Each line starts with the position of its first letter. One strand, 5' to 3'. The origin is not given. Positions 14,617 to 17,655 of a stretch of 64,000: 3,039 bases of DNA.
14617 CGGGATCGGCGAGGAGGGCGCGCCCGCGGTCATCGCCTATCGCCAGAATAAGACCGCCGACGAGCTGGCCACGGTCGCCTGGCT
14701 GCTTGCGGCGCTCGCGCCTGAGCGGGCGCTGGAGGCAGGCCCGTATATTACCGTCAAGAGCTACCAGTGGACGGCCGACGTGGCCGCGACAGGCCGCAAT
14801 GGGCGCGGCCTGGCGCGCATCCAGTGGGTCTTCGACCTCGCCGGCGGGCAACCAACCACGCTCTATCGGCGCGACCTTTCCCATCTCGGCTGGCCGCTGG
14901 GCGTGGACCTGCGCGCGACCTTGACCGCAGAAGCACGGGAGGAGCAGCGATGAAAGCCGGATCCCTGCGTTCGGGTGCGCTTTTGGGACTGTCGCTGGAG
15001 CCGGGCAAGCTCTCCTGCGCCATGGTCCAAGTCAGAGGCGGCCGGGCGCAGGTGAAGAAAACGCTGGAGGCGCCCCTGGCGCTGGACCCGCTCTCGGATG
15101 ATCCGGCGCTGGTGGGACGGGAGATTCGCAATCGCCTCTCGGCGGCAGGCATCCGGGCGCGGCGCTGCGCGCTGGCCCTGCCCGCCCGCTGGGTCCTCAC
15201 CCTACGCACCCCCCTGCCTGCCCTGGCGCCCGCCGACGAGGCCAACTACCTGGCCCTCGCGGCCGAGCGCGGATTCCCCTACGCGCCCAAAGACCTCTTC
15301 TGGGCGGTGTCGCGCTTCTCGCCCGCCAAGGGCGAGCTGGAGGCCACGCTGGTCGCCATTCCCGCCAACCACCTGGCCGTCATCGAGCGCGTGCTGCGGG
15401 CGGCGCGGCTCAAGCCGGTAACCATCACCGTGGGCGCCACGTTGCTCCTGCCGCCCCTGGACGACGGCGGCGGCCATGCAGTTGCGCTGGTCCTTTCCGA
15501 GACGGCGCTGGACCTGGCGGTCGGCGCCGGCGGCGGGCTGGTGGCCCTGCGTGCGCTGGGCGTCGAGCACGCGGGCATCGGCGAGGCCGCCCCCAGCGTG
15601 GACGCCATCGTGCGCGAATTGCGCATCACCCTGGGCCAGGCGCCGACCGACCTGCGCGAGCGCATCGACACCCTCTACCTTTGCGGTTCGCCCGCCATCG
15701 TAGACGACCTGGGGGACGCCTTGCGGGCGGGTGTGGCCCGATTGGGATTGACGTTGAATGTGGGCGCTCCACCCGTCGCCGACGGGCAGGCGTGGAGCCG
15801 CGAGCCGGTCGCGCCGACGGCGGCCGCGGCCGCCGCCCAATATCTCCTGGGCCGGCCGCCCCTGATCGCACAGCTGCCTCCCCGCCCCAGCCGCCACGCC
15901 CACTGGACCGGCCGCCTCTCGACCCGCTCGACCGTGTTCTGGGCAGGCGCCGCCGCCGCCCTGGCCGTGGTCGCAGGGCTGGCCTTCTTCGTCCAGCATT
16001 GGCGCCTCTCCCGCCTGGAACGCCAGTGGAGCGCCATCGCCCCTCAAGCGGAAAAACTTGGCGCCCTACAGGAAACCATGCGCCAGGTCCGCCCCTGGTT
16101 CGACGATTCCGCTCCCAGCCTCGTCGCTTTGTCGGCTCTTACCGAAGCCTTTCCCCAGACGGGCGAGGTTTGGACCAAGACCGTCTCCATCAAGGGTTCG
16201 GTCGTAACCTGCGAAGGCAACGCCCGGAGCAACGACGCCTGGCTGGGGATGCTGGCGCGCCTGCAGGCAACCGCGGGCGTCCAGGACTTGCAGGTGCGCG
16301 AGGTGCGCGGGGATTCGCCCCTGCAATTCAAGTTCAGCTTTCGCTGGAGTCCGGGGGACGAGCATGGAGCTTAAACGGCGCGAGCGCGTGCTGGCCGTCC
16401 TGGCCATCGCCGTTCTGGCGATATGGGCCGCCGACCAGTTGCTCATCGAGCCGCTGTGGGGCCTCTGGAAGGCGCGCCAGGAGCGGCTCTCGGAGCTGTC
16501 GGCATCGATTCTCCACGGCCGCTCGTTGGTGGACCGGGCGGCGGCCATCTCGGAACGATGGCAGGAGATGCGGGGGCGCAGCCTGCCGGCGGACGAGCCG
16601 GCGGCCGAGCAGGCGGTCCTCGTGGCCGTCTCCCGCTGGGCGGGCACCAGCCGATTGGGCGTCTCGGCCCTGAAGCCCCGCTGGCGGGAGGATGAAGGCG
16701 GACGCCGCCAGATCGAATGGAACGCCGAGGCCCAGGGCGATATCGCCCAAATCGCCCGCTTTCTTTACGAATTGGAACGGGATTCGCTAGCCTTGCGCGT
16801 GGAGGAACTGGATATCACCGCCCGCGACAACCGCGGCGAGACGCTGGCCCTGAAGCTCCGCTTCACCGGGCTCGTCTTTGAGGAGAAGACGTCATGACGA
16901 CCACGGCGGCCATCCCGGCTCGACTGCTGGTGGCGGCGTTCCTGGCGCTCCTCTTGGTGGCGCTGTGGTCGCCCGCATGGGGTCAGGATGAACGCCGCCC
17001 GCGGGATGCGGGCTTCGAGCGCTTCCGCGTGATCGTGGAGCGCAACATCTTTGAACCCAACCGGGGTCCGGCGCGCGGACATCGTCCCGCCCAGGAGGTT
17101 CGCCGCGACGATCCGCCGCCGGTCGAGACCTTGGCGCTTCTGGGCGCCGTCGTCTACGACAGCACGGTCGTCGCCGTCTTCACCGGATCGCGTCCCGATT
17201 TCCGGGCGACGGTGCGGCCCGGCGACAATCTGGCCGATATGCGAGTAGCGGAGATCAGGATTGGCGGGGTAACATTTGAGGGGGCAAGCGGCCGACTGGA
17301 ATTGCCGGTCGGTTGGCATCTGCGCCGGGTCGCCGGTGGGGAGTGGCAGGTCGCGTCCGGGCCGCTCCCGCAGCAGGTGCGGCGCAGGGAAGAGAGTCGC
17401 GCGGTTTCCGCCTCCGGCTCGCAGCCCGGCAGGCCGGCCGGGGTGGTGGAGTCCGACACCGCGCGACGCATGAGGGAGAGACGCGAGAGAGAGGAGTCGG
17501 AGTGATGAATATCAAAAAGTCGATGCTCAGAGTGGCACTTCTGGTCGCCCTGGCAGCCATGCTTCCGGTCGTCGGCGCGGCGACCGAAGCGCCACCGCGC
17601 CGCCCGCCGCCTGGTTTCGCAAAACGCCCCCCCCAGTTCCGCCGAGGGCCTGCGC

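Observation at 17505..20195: Secretin split into two ORFs: an N-domain gene ending in an NTG(T/S)RN low-complexity tail, then a separate secretin-domain gene with its own signal peptide and ribosome-binding site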

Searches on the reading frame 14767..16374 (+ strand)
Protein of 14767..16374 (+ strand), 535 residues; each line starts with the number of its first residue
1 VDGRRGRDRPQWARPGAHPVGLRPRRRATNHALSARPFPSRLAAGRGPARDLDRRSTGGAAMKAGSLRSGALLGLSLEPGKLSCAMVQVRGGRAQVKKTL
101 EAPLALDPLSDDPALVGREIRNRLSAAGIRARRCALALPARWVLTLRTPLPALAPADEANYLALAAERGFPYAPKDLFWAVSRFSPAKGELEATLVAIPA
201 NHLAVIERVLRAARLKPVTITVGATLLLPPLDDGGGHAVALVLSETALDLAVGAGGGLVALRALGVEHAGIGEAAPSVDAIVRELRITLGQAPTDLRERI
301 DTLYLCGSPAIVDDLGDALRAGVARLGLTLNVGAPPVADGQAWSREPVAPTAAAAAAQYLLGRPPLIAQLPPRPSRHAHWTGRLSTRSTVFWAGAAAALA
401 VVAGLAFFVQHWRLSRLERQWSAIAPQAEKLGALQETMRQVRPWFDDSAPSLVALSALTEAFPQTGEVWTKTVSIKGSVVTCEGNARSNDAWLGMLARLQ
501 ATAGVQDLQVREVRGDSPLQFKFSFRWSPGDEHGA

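Call 3: search_protein_families(library=pfam, proteins=[window:14767-16374:+], max_evalue=0.01)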
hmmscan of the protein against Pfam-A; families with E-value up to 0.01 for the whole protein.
window:14767-16374:+ (535 aa): 1 family
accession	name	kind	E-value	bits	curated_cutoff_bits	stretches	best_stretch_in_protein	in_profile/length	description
PF05137.18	PilN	-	0.0015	19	22.8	1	455-513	3-59/78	Fimbrial assembly protein (PilN)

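Call 4: search_protein_families(library=ncbifam, proteins=[window:14767-16374:+], max_evalue=0.01)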
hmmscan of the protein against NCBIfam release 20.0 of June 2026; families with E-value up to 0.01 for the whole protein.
window:14767-16374:+ (535 aa): 2 families
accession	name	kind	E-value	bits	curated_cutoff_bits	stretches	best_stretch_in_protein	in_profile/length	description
TIGR01175.1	pilM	subfamily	2.5e-05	23.4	133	1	71-224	4-166/348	type IV pilus assembly protein PilM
NF041247.1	UsfY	equivalog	0.0044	17.8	100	1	389-429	51-91/95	protein UsfY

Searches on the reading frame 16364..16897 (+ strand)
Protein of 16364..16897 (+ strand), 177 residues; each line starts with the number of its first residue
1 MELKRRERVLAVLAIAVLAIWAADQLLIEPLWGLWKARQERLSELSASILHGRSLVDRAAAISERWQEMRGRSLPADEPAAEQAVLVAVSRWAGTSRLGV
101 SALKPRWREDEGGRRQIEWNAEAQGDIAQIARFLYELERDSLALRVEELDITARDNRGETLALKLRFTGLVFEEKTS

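Call 3: search_protein_families(library=pfam, proteins=[window:16364-16897:+], max_evalue=0.01)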
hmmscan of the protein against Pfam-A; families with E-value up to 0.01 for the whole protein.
window:16364-16897:+ (177 aa): 1 family
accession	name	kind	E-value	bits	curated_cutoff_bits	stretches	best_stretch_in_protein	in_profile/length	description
PF10741.14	T2SSM_b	-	1.9e-05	25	21.7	1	79-166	13-102/111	Type II secretion system (T2SS), protein M subtype b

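Call 4: search_protein_families(library=ncbifam, proteins=[window:16364-16897:+], max_evalue=0.01)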
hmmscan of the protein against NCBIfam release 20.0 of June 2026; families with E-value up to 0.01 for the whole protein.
window:16364-16897:+ (177 aa): 1 family
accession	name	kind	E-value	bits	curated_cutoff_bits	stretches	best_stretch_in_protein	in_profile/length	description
NF040576.1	T2SS_GspM_XpsM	equivalog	6.4e-15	55.3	60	1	10-167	2-172/180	type II secretion system protein GspM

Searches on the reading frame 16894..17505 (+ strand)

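Call 3: search_protein_families(library=pfam, proteins=[window:16894-17505:+], max_evalue=0.01)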
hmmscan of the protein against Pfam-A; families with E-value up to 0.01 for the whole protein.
window:16894-17505:+ (203 aa): 0 families

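Call 4: search_protein_families(library=ncbifam, proteins=[window:16894-17505:+], max_evalue=0.01)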
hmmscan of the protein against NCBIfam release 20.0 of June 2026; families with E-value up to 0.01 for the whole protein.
window:16894-17505:+ (203 aa): 1 family
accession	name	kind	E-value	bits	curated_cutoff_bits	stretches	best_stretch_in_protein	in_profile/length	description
NF041515.1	GspC_delta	equivalog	2.7e-05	24.1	150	1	42-162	56-179/311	type II secretion system protein GspC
